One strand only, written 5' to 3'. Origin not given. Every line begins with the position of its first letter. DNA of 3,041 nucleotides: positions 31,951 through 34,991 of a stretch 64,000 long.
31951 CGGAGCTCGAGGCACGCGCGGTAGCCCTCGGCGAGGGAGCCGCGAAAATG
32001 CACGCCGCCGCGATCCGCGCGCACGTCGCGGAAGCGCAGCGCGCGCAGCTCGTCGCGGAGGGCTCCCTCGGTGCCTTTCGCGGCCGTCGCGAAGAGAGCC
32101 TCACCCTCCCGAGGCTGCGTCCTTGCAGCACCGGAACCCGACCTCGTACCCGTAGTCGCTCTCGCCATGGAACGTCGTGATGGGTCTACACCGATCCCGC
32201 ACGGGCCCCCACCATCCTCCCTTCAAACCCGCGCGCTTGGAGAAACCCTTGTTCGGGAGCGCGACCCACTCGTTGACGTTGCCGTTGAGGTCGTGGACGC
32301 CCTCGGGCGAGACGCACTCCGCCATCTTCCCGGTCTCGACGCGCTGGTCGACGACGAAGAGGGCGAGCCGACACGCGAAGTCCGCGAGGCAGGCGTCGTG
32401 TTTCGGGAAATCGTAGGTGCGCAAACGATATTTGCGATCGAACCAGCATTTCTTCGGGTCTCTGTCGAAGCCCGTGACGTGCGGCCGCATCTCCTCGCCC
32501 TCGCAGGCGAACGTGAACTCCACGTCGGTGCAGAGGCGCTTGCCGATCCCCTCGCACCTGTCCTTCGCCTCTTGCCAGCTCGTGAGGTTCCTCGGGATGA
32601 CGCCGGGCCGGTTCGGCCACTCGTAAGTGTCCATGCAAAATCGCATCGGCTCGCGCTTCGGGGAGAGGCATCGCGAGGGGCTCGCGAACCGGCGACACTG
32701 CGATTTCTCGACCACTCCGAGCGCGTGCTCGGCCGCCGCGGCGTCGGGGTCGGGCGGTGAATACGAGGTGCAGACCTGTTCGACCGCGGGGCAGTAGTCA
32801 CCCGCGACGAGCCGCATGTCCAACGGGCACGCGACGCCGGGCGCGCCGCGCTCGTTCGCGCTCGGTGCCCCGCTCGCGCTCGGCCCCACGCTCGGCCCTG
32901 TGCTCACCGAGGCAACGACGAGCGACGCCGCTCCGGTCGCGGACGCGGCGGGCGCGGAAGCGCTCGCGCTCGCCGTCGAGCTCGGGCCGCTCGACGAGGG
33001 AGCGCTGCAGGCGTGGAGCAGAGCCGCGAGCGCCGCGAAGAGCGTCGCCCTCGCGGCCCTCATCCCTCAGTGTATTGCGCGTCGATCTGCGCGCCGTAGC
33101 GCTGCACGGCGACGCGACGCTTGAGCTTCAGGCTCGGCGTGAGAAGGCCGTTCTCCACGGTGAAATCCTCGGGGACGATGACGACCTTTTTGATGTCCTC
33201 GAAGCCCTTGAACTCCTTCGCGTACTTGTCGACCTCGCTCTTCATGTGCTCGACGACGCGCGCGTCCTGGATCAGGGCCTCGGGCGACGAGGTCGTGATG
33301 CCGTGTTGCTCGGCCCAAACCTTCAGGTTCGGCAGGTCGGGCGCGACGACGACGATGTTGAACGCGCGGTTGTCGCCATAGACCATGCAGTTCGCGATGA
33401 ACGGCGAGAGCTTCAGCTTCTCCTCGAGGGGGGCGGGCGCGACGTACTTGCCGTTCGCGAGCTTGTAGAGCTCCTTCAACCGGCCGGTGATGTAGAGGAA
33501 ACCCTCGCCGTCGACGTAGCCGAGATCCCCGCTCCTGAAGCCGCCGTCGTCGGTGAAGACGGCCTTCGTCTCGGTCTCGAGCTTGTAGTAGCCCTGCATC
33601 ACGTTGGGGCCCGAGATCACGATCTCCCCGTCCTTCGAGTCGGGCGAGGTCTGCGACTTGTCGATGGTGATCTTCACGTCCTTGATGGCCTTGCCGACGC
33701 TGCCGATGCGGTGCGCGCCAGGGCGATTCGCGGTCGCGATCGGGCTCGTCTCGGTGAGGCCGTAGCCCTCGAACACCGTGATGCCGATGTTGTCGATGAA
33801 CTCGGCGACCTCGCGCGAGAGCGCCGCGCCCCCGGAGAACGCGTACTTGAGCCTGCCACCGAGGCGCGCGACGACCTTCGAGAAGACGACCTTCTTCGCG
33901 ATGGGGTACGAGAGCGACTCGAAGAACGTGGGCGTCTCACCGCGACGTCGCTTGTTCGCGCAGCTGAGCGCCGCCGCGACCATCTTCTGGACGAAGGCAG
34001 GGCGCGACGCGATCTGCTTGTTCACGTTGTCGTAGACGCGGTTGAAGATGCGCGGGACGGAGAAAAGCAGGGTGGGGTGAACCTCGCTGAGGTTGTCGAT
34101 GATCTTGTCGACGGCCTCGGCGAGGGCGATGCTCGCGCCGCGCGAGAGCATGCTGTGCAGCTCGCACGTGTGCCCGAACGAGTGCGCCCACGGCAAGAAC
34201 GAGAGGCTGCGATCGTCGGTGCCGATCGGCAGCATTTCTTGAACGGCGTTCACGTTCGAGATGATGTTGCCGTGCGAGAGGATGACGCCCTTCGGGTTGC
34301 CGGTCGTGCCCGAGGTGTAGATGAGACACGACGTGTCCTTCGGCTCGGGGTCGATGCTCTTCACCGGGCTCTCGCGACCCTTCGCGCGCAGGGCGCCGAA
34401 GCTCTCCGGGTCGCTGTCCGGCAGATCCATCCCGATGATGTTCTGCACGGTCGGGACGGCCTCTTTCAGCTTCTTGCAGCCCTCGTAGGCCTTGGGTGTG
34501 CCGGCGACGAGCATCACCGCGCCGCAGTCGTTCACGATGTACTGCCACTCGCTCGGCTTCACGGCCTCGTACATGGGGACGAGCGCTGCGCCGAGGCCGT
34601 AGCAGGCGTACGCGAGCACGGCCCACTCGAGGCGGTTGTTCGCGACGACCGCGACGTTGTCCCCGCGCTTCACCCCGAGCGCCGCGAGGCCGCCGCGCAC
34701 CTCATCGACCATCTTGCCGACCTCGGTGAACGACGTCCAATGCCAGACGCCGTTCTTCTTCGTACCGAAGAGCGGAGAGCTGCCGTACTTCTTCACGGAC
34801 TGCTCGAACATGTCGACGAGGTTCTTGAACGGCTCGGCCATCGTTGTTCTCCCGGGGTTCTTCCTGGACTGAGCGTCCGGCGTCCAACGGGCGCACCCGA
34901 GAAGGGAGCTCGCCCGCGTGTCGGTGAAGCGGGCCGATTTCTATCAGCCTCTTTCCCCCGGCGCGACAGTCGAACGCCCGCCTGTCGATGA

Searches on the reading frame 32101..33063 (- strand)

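Call 13: search_protein_families(library=pfam, proteins=[window:32101-33063:-], max_evalue=0.001)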
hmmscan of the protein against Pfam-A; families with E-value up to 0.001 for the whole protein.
window:32101-33063:- (320 aa): 1 family
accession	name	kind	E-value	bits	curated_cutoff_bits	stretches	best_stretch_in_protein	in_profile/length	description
PF03781.23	FGE-sulfatase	-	2.8e-08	34.2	23.3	1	129-313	64-254/255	Sulfatase-modifying factor enzyme 1-like domain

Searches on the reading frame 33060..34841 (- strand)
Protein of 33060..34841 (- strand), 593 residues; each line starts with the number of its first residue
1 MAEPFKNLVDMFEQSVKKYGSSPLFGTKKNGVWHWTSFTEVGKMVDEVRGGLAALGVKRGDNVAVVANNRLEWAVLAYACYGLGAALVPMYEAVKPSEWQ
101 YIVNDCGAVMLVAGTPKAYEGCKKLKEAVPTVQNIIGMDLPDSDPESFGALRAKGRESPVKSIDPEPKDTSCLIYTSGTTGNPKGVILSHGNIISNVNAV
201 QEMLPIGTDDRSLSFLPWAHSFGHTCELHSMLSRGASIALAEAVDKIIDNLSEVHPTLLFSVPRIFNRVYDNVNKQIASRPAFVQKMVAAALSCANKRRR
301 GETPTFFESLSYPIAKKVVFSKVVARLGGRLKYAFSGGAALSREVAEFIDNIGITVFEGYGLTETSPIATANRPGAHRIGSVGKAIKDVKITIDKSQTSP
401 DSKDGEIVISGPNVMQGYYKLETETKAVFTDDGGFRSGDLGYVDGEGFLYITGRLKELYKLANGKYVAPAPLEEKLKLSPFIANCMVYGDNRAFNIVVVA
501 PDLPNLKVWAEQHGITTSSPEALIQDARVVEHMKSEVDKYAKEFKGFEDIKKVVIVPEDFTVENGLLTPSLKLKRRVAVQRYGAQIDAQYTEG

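Call 12: search_protein_families(library=pfam, proteins=[window:33060-34841:-], max_evalue=0.001)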
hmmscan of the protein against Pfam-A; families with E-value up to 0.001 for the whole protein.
window:33060-34841:- (593 aa): 2 families
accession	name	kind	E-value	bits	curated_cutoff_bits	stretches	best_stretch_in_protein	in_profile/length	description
PF00501.34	AMP-binding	-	2.4e-81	273.9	29.9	1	12-419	1-384/384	AMP-binding enzyme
PF23562.2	AMP-binding_C_3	-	2.8e-09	37.8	20.8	1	461-592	6-122/124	AMP-binding enzyme C-terminal domain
